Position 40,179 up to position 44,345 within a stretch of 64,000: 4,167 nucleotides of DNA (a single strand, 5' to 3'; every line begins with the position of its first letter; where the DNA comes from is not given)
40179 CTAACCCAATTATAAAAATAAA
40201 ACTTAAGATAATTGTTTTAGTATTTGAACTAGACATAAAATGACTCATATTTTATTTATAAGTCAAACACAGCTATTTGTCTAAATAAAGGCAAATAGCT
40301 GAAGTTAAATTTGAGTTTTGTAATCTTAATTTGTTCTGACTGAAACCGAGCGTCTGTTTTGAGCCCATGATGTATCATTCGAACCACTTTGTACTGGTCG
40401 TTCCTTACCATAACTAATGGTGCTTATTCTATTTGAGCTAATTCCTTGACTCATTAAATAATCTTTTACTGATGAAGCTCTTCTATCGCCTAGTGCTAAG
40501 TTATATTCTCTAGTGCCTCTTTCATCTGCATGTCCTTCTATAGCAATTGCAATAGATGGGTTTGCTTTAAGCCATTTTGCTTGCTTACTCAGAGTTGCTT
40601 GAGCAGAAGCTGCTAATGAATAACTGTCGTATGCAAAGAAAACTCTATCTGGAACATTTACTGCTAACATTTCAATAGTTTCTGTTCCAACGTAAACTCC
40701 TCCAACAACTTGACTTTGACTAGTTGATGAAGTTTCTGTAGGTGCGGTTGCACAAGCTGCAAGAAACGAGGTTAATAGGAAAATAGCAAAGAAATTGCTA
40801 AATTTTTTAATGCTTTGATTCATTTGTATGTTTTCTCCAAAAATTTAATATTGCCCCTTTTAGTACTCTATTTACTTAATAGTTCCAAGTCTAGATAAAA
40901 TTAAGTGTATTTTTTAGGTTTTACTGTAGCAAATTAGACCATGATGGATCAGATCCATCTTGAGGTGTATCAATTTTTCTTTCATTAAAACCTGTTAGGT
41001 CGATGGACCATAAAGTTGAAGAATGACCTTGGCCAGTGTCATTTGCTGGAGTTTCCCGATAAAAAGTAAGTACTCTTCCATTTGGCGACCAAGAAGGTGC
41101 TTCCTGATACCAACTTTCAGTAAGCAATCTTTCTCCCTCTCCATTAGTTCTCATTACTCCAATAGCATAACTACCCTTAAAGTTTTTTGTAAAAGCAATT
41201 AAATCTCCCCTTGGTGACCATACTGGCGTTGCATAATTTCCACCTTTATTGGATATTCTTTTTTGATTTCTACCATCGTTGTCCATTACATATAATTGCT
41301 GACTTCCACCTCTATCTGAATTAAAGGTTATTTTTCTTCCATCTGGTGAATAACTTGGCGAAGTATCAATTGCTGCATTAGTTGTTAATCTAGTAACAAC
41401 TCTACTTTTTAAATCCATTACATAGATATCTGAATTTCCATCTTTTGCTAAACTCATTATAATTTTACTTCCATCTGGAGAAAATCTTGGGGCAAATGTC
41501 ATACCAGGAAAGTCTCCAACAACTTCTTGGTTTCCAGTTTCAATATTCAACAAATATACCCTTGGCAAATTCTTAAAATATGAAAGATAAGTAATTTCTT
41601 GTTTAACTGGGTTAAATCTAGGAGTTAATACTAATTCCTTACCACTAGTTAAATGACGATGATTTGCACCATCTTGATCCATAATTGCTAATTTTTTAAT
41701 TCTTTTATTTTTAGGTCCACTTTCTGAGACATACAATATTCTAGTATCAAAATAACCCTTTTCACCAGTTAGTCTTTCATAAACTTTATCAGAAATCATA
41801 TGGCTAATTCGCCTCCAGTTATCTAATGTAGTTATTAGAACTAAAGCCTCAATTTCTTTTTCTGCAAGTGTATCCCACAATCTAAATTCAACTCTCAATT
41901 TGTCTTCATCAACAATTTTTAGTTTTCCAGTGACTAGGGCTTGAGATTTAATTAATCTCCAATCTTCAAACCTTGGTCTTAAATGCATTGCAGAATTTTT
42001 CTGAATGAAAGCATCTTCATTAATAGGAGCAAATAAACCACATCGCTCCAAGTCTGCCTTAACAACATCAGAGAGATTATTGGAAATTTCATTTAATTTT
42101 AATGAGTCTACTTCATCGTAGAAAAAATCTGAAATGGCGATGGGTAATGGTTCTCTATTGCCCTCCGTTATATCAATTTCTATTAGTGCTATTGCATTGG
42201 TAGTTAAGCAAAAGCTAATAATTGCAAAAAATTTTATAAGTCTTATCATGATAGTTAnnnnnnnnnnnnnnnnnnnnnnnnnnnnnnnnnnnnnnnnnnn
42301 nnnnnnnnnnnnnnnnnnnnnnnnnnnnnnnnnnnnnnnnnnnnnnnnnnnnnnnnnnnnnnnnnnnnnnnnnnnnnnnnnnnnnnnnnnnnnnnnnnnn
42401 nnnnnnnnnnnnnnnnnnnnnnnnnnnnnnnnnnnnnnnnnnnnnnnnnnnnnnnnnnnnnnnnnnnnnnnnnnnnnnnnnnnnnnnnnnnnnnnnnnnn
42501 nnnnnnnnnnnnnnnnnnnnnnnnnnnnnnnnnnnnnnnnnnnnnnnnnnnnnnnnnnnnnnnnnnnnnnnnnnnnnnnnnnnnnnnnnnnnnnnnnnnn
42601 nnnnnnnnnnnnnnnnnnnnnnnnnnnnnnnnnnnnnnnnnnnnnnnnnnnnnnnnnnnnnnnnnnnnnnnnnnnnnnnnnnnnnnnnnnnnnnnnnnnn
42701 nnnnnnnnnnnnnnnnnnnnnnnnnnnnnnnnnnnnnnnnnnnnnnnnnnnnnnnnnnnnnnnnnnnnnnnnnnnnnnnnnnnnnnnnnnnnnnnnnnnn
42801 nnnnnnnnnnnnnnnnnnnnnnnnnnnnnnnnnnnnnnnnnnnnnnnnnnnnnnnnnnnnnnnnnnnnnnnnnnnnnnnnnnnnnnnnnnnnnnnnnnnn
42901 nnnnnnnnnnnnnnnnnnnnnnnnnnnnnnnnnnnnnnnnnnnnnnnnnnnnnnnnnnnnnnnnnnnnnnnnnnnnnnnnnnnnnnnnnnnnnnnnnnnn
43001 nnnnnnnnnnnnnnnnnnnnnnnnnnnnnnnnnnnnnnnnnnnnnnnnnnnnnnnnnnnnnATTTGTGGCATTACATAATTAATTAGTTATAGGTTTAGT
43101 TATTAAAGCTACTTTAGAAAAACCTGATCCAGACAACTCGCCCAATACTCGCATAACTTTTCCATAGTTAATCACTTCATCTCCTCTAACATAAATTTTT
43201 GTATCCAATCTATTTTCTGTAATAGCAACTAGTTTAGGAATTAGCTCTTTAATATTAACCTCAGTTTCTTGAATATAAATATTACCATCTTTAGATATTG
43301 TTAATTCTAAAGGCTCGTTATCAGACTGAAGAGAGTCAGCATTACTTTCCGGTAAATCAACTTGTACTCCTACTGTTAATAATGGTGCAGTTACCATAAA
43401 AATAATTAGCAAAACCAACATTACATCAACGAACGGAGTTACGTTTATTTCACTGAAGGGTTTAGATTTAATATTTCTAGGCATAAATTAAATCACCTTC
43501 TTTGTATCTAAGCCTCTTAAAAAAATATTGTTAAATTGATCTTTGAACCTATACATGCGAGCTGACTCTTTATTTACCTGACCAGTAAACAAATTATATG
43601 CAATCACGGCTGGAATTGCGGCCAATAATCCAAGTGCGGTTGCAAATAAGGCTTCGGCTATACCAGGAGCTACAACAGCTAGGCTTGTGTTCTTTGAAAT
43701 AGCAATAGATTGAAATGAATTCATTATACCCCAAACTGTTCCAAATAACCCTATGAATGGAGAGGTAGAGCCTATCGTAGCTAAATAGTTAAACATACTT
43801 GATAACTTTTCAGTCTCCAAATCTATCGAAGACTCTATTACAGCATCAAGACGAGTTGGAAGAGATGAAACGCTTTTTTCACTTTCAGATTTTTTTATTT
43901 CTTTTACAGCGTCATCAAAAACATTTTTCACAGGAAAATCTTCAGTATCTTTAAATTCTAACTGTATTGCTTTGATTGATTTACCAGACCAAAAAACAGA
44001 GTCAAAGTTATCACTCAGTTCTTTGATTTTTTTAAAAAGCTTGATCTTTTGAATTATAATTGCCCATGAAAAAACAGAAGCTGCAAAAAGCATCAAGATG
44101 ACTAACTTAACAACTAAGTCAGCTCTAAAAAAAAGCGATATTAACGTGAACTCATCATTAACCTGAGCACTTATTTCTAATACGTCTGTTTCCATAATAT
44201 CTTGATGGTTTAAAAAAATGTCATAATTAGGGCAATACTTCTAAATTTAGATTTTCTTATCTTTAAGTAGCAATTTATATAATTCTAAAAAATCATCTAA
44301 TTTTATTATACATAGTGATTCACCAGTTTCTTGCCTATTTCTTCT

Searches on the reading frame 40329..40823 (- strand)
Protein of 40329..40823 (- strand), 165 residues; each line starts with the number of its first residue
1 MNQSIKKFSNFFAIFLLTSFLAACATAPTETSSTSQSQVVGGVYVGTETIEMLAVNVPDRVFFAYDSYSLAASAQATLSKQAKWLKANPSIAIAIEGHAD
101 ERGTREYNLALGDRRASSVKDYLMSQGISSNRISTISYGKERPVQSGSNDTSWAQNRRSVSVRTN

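Call 82: search_protein_families(library=ncbifam, proteins=[window:40329-40823:-], max_evalue=0.00001)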
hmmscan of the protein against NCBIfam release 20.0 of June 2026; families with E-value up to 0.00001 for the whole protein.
window:40329-40823:- (165 aa): 33 families (the best 25 are shown)
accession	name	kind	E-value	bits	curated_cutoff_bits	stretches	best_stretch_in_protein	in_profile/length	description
TIGR02802.1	Pal_lipo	equivalog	3.7e-43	145.9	125.35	1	60-161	1-102/104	peptidoglycan-associated lipoprotein Pal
NF008067.1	PRK10802.1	equivalog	1.5e-33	116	261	1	52-162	60-170/171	peptidoglycan-associated lipoprotein Pal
NF053611.1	YiaD_Gzip_OmpA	equivalog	1.7e-31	109.6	175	1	49-158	92-201/206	YiaD family glycine zipper/OmpA-like lipoprotein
NF053612.1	anchor_PA1041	equivalog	1e-24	87.8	250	1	51-158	123-230/236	PA1041 family peptidoglycan-binding anchor lipoprotein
NF053585.1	OMP_LP_YfiB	equivalog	5.5e-24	84.9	128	1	11-160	10-157/163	outer membrane lipoprotein YfiB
NF053613.1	OMP_toxin_LptF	equivalog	6e-24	85.1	400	1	60-159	142-241/256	lipotoxin F family OmpA-related lipoprotein LptF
NF052230.1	T9SS_PorE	exception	3.5e-22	78.4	600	1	57-143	513-599/648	PorE family type IX secretion system protein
NF053607.1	CHU_0125_OmpA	equivalog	7.7e-21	74.2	620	1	37-158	509-631/639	CHU_0125 family OmpA-like outer membrane integrity protein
TIGR03789.1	pdsO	hypoth_equivalog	2.2e-20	73.4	152.2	1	60-159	140-239/243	sortase-associated OmpA-like protein PdsO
NF007804.1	PRK10510.1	equivalog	9.7e-20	70.9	307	1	42-159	96-212/219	OmpA family lipoprotein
NF045787.1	OmpABordt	equivalog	1e-18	67.8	200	1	55-158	81-184/194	outer membrane protein OmpA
NF033763.1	exchanger_TraB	exception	2.9e-18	65.2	700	1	57-158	390-492/522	outer membrane exchange protein TraB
NF008071.1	PRK10808.1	equivalog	1.5e-13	50.8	277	1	59-150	231-324/358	porin OmpA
NF006541.1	PRK09038.1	equivalog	2.4e-13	50.3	283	1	50-160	132-245/253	flagellar motor protein MotD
NF047620.1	FlgprotMotYVib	equivalog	5.4e-13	49.2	400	1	63-160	165-263/271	flagellar protein MotY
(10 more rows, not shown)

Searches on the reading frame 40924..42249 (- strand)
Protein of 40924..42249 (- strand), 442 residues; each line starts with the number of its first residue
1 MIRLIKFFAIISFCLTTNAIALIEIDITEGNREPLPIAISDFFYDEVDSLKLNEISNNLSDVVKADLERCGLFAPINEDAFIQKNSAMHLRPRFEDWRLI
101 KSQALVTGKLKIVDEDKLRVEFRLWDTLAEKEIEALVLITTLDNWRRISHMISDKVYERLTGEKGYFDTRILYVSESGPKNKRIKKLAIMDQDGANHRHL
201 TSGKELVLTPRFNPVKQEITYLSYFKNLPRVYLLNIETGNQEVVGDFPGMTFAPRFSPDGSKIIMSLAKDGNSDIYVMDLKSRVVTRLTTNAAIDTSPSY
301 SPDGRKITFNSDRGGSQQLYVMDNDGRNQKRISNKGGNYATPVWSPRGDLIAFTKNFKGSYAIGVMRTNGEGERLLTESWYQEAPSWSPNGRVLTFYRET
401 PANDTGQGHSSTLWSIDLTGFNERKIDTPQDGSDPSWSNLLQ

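Call 82: search_protein_families(library=ncbifam, proteins=[window:40924-42249:-], max_evalue=0.00001)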
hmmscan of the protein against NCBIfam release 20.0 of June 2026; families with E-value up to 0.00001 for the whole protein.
window:40924-42249:- (442 aa): 6 families
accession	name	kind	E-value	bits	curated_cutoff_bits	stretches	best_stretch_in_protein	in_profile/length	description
TIGR02800.1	propeller_TolB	equivalog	8.6e-135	449.9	343.15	1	16-438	4-418/418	Tol-Pal system beta propeller repeat protein TolB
NF002183.0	PRK01029.1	equivalog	2e-38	132.6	405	1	16-428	19-412/429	Tol-Pal system protein TolB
NF003124.0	PRK04043.1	equivalog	2.2e-28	99.2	428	1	52-394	43-382/419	Tol-Pal system protein TolB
NF053518.1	DipepPtdsDpp5Prph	equivalog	3.3e-21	75.5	900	1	315-404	40-130/655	dipeptidyl-peptidase Dpp5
NF033523.0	lasso_peptidase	equivalog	4.8e-13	48.7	400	0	340-399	91-151/638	Atxe2 family lasso peptide isopeptidase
NF052339.1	hydrazine_alpha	equivalog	5.4e-06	24.6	800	0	272-350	82-162/804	hydrazine synthase subunit alpha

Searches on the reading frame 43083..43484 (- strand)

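Call 82: search_protein_families(library=ncbifam, proteins=[window:43083-43484:-], max_evalue=0.00001)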
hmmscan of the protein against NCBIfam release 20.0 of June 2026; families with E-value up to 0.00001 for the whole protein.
window:43083-43484:- (134 aa): 5 families
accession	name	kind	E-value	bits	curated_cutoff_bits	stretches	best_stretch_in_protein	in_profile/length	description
TIGR02801.1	tolR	equivalog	5.9e-40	136.9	127.3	1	10-130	2-129/129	protein TolR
NF008429.0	PRK11267.1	equivalog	5.8e-34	117.1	216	1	11-130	16-135/141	TonB system transport protein ExbD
TIGR02803.1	ExbD_1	equivalog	7.3e-34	116.5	152.95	1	12-129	3-120/122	TonB system transport protein ExbD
NF008248.0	PRK11024.1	equivalog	3.7e-20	72.5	162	1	11-132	14-142/142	colicin uptake protein TolR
TIGR02804.1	ExbD_2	equivalog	4.1e-17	62.7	123.45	1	11-130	2-120/121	TonB system transport protein ExbD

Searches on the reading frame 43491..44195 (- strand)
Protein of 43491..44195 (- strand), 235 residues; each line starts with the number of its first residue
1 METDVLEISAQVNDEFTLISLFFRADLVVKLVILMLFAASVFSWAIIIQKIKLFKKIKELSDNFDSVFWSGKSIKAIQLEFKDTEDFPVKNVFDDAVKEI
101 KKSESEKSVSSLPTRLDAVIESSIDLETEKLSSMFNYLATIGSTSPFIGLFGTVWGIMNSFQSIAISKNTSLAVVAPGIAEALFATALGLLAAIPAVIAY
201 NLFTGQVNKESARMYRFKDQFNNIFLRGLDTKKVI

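Call 82: search_protein_families(library=ncbifam, proteins=[window:43491-44195:-], max_evalue=0.00001)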
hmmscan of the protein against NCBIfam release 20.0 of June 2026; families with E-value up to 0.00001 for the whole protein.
window:43491-44195:- (235 aa): 5 families
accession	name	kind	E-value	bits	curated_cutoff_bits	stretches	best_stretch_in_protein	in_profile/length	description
TIGR02796.1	tolQ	equivalog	9.7e-74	247.7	221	1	18-227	2-216/216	protein TolQ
TIGR02797.1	exbB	equivalog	2.3e-51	174.6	206.2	1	19-209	3-193/211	tonB-system energizer ExbB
NF008066.0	PRK10801.1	equivalog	4e-48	163.9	403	1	16-227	4-219/230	Tol-Pal system protein TolQ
NF007722.0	PRK10414.1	equivalog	1.5e-42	145.8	402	1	17-215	11-210/244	tol-pal system-associated acyl-CoA thioesterase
TIGR02805.1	exbB2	equivalog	3e-16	59.8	135.35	1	129-212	49-132/138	TonB-system energizer ExbB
